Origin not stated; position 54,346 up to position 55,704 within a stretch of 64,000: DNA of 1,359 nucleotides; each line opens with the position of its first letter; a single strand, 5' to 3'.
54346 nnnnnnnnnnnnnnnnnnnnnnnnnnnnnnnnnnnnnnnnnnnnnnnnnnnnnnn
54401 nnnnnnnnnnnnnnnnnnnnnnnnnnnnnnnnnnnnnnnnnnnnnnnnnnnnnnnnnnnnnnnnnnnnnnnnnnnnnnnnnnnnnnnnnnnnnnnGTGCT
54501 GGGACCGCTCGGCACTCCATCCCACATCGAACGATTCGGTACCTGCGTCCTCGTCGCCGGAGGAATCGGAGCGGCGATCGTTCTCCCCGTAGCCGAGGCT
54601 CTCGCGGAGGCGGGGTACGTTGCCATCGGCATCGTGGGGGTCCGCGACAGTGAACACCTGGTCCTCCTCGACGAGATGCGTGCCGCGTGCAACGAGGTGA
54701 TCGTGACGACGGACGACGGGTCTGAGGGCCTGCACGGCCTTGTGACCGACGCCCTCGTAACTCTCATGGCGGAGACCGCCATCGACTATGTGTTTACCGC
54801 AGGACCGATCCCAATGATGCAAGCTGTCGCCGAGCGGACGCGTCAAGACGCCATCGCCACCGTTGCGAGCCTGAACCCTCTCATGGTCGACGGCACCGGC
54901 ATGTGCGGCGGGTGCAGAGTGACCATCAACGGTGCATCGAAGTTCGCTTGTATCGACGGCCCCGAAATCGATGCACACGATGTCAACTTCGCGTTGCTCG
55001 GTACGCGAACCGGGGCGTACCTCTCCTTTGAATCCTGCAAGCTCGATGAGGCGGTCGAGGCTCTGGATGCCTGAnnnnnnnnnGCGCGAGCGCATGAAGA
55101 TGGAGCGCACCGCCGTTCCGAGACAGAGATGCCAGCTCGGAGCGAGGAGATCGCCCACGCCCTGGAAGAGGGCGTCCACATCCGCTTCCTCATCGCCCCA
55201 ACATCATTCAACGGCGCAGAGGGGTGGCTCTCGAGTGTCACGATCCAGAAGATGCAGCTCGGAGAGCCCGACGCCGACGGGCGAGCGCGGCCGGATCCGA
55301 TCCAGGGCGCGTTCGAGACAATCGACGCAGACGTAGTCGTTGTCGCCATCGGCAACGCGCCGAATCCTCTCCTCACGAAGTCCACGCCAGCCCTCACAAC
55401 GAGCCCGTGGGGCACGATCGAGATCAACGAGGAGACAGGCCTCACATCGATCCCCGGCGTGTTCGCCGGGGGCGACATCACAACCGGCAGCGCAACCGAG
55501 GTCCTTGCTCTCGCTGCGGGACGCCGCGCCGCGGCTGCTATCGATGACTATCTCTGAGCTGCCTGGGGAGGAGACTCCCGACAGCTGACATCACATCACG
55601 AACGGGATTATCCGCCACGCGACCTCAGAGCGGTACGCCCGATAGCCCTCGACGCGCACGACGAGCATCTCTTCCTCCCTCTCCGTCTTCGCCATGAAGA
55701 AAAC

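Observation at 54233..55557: Decayed nfnAB/sudBA-like ferredoxin:NADP oxidoreductase locus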

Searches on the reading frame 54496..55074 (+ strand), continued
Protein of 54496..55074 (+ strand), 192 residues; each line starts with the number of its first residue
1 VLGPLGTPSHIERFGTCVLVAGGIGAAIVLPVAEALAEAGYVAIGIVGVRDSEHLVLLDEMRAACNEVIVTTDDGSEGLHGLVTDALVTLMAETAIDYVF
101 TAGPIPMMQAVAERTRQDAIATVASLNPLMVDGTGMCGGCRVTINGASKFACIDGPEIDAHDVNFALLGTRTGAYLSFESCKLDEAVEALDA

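Call 61: search_protein_families(library=pfam, proteins=[L082:8833-10284:+, L082:8001-8837:+], max_evalue=0.00001)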
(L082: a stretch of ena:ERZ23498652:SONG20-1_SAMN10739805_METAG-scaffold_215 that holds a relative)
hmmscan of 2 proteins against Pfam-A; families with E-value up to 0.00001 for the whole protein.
L082:8833-10284:+ (484 aa): 5 families
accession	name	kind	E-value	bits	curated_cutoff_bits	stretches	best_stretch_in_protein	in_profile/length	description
PF14691.11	Fer4_20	-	6e-42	142.5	25.8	1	26-134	2-111/113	Dihydroprymidine dehydrogenase domain II, 4Fe-4S cluster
PF07992.20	Pyr_redox_2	-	1.2e-35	123.8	26.1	1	149-456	2-290/291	Pyridine nucleotide-disulphide oxidoreductase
PF13738.12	Pyr_redox_3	-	1.9e-12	47.5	30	1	282-441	157-305/305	Pyridine nucleotide-disulphide oxidoreductase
PF00070.33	Pyr_redox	-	2.6e-10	41.1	22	0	149-183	1-35/82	Pyridine nucleotide-disulphide oxidoreductase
PF13450.12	NAD_binding_8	-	5.4e-07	30.2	21.9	1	152-184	1-33/68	NAD(P)-binding Rossmann-like domain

L082:8001-8837:+ (279 aa): 1 family
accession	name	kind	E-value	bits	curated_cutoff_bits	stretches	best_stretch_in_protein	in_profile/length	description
PF10418.14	DHODB_Fe-S_bind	-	2.8e-13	49.8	23.9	1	215-251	2-41/41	Iron-sulfur cluster binding domain of dihydroorotate dehydrogenase B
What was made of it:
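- In the intact relative, Fer4_20 spans residues 26-134 and Pyr_redox_2 spans 149-456, against a deleted range of 16-319 (call 61).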

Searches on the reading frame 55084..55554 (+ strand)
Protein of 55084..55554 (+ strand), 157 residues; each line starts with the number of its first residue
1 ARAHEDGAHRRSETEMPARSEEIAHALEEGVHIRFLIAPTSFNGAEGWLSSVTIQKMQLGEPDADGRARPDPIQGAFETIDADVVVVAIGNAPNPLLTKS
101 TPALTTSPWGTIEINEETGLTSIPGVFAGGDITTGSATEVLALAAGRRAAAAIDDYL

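Call 5: search_protein_families(library=pfam, proteins=[window:55084-55554:+], max_evalue=0.1)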
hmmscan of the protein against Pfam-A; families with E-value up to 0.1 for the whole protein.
window:55084-55554:+ (157 aa): 1 family
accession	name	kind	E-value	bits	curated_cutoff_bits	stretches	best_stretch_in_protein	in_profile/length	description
PF07992.20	Pyr_redox_2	-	3.3e-11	43.6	26.1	1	20-137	187-282/291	Pyridine nucleotide-disulphide oxidoreductase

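Call 6: search_protein_families(library=ncbifam, proteins=[window:55084-55554:+], max_evalue=0.1)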
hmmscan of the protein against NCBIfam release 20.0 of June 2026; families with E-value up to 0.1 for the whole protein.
window:55084-55554:+ (157 aa): 40 families (the best 25 are shown)
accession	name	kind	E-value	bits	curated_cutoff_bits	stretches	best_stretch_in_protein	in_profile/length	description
NF009414.0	PRK12778.1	equivalog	1.5e-50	172.3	1103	1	9-157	601-749/752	bifunctional dihydroorotate dehydrogenase B NAD binding subunit/NADPH-dependent glutamate synthase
TIGR01316.1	gltA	equivalog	3.3e-41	141.5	471.75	1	8-157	301-449/449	NADPH-dependent glutamate synthase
NF009413.0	PRK12775.1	equivalog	3.5e-41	141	1895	1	9-157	602-754/1006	putative trifunctional 2-polyprenylphenol hydroxylase/glutamate synthase subunit beta/ferritin domain-containing protein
NF009415.0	PRK12779.1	equivalog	9.3e-37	126.4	1519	1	9-153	477-622/944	putative bifunctional glutamate synthase subunit beta/2-polyprenylphenol hydroxylase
NF009454.0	PRK12814.1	equivalog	1.2e-34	119.7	916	1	9-157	354-500/657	putative NADPH-dependent glutamate synthase small subunit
TIGR01318.1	gltD_gamma_fam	subfamily_domain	1.3e-29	103.1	482.95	1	8-157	312-465/467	glutamate synthase, small subunit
NF009410.0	PRK12771.1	subfamily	5.5e-29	101.2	516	1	9-157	299-445/566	NAD(P)-binding protein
TIGR03315.1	Se_ygfK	equivalog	9.1e-28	96.2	835.3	1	9-153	698-835/1012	putative selenate reductase subunit YgfK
NF009409.0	PRK12770.1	subfamily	2.3e-27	96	343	1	8-157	203-350/360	putative glutamate synthase subunit beta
NF009408.0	PRK12769.1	equivalog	7.4e-24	83.8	1003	1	8-157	498-651/659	formate-dependent uric acid utilization protein AegA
NF009451.0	PRK12809.1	equivalog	1.2e-22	79.9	1154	1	7-152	480-629/639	formate-dependent uric acid utilization protein YgfT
TIGR01317.1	GOGAT_sm_gam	subfamily_domain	1.7e-14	53.6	447.7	1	32-157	353-478/485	glutamate synthase small subunit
NF010590.0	PRK13984.1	equivalog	5.9e-14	51.1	946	1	11-157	462-606/611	putative oxidoreductase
TIGR01292.1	TRX_reduct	equivalog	4.7e-09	35.5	343.45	1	76-157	221-300/300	thioredoxin-disulfide reductase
TIGR03140.1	AhpF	equivalog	3.6e-07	29.1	502.9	1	75-153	432-506/515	alkyl hydroperoxide reductase subunit F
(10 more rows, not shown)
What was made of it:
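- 55108..55557 (+): nfnB remnant, 3' part (frame 1): the last 149 codons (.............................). The 142-aa ORF from ATG 55129 is annotated by NCBI as MDK1017855.1, 'FAD-dependent oxidoreductase'. PRK12778 positions 601-749, E = 1.5e-50 (call 6).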

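Call 21: find_homologous_proteins(query=window:55129-55554:+, max_evalue=1e-10)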
Query window:55129-55554:+ (142 aa): 443 proteins with E <= 1e-10 among 962 candidates; the best 120 are listed.
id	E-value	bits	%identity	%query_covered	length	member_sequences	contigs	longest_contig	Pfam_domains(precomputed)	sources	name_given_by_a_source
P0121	4.8e-85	300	99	100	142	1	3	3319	PF07992.21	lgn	-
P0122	2.0e-84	298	99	100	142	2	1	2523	PF07992.21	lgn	-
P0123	2.8e-84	298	99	100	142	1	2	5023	PF07992.21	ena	-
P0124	2.3e-82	292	97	100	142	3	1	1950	PF07992.21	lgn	-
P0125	4.6e-63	229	75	100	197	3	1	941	PF07992.21,PF13738.13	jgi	jgi:glutamate synthase (NADPH/NADH) small chain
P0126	6.7e-63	229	75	100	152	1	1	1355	PF07992.21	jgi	jgi:glutamate synthase (NADPH/NADH) small chain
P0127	9.1e-62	225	73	100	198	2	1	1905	PF07992.21,PF13738.13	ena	-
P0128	8.3e-61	222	74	100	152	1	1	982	PF07992.21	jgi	jgi:glutamate synthase (NADPH/NADH) small chain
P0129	4.1e-60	220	73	100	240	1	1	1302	PF07992.21,PF13738.13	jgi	jgi:glutamate synthase (NADPH/NADH) small chain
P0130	7.8e-54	199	64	100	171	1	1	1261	PF07992.21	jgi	jgi:glutamate synthase (NADPH/NADH) small chain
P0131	4.6e-52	193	61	100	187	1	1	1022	PF07992.21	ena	-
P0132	1.8e-51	192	74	85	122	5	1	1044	PF07992.21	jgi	jgi:glutamate synthase (NADPH/NADH) small chain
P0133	6.5e-50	187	64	100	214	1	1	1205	PF07992.21,PF00070.34,PF13738.13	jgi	jgi:glutamate synthase (NADPH/NADH) small chain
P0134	2.1e-48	182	60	100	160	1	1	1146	PF07992.21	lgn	-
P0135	5.0e-48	180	61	100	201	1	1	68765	PF07992.21,PF13738.13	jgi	jgi:glutamate synthase (NADPH) small chain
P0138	7.9e-47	177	61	100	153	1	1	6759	PF07992.21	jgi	jgi:glutamate synthase (NADPH/NADH) small chain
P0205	8.2e-37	144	55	100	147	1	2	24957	PF07992.21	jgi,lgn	-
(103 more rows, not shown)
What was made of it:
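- Four further 142-aa variants sit in the protein database on 7 contigs (call 21).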

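Call 23: find_encoding_contigs(protein=P0123, flank=6000, max_places=6)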
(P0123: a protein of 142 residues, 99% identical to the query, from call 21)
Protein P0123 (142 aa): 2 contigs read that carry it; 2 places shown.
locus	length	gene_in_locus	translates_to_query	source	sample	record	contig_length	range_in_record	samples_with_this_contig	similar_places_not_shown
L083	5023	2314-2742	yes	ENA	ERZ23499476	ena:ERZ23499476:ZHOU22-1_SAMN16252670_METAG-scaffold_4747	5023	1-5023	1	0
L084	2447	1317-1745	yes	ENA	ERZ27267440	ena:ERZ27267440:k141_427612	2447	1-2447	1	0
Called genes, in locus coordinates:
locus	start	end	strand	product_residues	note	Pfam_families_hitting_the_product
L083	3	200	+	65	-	?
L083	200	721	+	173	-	PF08240:ADH_N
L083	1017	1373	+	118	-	PF00107:ADH_zinc_N, PF13602:ADH_zinc_N_2 (faint)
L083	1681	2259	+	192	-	PF10418:DHODB_Fe-S_bind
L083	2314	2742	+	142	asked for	PF07992:Pyr_redox_2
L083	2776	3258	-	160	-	PF04191:PEMT, PF04140:ICMT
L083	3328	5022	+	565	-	?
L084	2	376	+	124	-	?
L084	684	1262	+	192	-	PF10418:DHODB_Fe-S_bind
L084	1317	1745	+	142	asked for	PF07992:Pyr_redox_2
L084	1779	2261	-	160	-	PF04191:PEMT, PF04140:ICMT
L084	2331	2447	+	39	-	?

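Call 24: find_encoding_contigs(protein=P0124, flank=6000, max_places=6)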
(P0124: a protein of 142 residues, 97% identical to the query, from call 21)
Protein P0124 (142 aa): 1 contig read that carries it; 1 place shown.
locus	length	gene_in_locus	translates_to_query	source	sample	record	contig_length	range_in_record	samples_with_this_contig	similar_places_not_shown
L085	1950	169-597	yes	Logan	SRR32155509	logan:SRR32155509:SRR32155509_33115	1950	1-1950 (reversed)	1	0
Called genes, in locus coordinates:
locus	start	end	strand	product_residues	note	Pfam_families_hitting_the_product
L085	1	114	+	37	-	?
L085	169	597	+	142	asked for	PF07992:Pyr_redox_2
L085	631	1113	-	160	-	PF04191:PEMT, PF04140:ICMT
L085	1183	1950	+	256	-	?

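Call 25: find_encoding_contigs(protein=P0205, flank=5000, max_places=4)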
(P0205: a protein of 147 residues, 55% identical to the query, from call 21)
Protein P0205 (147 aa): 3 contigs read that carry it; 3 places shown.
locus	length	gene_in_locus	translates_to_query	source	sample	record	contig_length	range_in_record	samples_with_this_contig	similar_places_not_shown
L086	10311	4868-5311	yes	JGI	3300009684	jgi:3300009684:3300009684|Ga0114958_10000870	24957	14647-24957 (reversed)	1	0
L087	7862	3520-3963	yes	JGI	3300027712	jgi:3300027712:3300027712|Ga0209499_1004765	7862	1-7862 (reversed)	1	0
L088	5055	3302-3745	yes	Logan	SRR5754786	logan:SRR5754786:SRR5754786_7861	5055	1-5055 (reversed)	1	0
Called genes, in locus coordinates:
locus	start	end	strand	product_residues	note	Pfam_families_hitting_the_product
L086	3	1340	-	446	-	?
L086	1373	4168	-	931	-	PF04313:HSDR_N (faint), PF00270:DEAD, PF04851:ResIII, PF18766:SWI2_SNF2, PF00271:Helicase_C (faint), PF08463:EcoEI_R_C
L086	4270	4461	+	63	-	-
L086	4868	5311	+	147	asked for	PF07992:Pyr_redox_2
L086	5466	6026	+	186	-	-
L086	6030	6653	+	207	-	PF01351:RNase_HII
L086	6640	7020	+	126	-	PF02021:UPF0102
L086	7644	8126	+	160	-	-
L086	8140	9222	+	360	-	PF01551:Peptidase_M23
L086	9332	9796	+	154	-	PF14588:YjgF_endoribonc, PF01042:Ribonuc_L-PSP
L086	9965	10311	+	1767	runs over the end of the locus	PF09286:Pro-kuma_activ, PF16640:Big_3_5, PF18657:YDG, PF18887:MBG_3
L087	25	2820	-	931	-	PF04313:HSDR_N (faint), PF00270:DEAD, PF04851:ResIII, PF18766:SWI2_SNF2, PF00271:Helicase_C (faint), PF08463:EcoEI_R_C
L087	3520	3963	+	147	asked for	PF07992:Pyr_redox_2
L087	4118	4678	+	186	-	-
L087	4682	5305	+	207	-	PF01351:RNase_HII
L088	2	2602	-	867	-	?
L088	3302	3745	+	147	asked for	PF07992:Pyr_redox_2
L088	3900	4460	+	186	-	-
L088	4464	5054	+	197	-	?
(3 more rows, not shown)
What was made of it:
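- ORF, identical in three samples (call 25).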

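Call 46: find_encoding_contigs(protein=P0121, flank=4000, max_places=6)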
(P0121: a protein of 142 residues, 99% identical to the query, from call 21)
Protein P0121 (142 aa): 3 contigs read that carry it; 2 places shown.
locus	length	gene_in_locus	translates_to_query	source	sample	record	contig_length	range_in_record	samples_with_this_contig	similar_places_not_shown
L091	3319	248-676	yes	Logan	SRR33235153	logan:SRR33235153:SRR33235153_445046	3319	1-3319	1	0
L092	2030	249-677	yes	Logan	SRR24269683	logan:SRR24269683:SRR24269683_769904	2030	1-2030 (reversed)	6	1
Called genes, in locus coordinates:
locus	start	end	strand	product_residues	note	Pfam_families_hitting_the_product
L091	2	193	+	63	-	?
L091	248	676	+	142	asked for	PF07992:Pyr_redox_2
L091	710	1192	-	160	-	PF04191:PEMT, PF04140:ICMT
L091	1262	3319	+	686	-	?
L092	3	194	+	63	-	?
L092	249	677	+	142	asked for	PF07992:Pyr_redox_2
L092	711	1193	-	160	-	PF04191:PEMT, PF04140:ICMT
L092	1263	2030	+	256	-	?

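Call 56: find_encoding_contigs(protein=P0126, flank=3000, max_places=3)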
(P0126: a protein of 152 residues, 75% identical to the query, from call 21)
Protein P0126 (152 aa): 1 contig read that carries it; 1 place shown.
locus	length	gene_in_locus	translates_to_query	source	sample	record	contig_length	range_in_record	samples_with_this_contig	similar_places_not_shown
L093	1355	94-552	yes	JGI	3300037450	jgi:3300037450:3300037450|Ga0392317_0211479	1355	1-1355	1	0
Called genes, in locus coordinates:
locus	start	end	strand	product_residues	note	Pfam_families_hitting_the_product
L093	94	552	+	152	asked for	PF07992:Pyr_redox_2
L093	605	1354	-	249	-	PF00211:Guanylate_cyc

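Call 57: find_encoding_contigs(protein=P0138, flank=5000, max_places=3)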
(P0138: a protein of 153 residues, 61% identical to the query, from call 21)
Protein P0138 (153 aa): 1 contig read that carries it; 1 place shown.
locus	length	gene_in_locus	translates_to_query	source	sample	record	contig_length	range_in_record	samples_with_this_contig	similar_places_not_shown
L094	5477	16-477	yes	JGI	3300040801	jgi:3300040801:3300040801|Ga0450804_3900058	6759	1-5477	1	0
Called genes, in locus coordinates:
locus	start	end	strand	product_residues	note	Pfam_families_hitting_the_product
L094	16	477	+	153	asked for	PF07992:Pyr_redox_2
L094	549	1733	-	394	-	PF01594:AI-2E_transport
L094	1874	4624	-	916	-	PF01326:PPDK_N, PF00391:PEP-utilizers, PF02896:PEP-utilizers_C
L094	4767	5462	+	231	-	PF00072:Response_reg, PF00486:Trans_reg_C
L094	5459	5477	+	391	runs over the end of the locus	PF00672:HAMP, PF00512:HisKA, PF02518:HATPase_c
